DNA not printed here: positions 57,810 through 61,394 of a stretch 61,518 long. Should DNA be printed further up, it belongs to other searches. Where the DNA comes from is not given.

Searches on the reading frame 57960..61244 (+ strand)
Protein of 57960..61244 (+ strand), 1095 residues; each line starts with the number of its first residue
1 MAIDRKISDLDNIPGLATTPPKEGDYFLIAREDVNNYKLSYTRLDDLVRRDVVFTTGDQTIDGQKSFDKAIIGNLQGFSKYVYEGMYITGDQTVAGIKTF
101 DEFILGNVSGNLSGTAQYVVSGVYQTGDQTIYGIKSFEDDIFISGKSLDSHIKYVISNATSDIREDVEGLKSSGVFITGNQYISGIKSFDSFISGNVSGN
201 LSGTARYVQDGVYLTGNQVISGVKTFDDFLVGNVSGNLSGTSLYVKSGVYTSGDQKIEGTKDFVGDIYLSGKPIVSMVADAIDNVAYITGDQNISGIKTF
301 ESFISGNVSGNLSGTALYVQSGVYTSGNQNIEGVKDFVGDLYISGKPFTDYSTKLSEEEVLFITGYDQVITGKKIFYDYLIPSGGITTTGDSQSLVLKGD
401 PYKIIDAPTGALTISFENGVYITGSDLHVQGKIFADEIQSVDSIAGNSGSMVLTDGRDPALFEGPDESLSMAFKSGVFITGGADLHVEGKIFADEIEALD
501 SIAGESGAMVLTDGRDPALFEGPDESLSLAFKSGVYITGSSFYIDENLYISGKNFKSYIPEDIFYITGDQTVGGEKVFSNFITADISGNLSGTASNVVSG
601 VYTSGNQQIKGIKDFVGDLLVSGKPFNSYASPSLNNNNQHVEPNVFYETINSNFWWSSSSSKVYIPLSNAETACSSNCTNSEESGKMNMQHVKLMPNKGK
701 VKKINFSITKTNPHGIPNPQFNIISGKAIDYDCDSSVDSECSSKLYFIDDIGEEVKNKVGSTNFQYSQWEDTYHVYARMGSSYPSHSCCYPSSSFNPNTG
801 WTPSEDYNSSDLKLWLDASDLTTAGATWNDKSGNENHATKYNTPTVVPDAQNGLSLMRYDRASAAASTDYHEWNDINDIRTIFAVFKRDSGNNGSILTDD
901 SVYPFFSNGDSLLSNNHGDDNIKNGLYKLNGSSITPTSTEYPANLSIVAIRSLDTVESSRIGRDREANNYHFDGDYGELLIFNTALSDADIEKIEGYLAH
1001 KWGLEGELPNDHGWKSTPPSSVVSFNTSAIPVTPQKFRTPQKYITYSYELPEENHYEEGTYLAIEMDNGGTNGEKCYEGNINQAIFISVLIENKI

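Call 23: search_protein_families(library=pfam, proteins=[window:57960-61244:+], max_evalue=0.01)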
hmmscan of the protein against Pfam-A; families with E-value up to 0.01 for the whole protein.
window:57960-61244:+ (1095 aa): 3 families
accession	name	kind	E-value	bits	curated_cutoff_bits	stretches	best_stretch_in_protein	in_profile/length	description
PF18338.7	BppL_N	-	4.8e-24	83.5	25.8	1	52-67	5-20/25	Lower baseplate protein N-terminal domain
PF21446.3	Gp34_trimer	-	0.0024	18.8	27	0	417-457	52-92/116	Long-tail fiber proximal subunit, C-terminal, trimerization domain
PF02973.23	Sialidase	-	0.0045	16.9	26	0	923-995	115-185/189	Sialidase, N-terminal domain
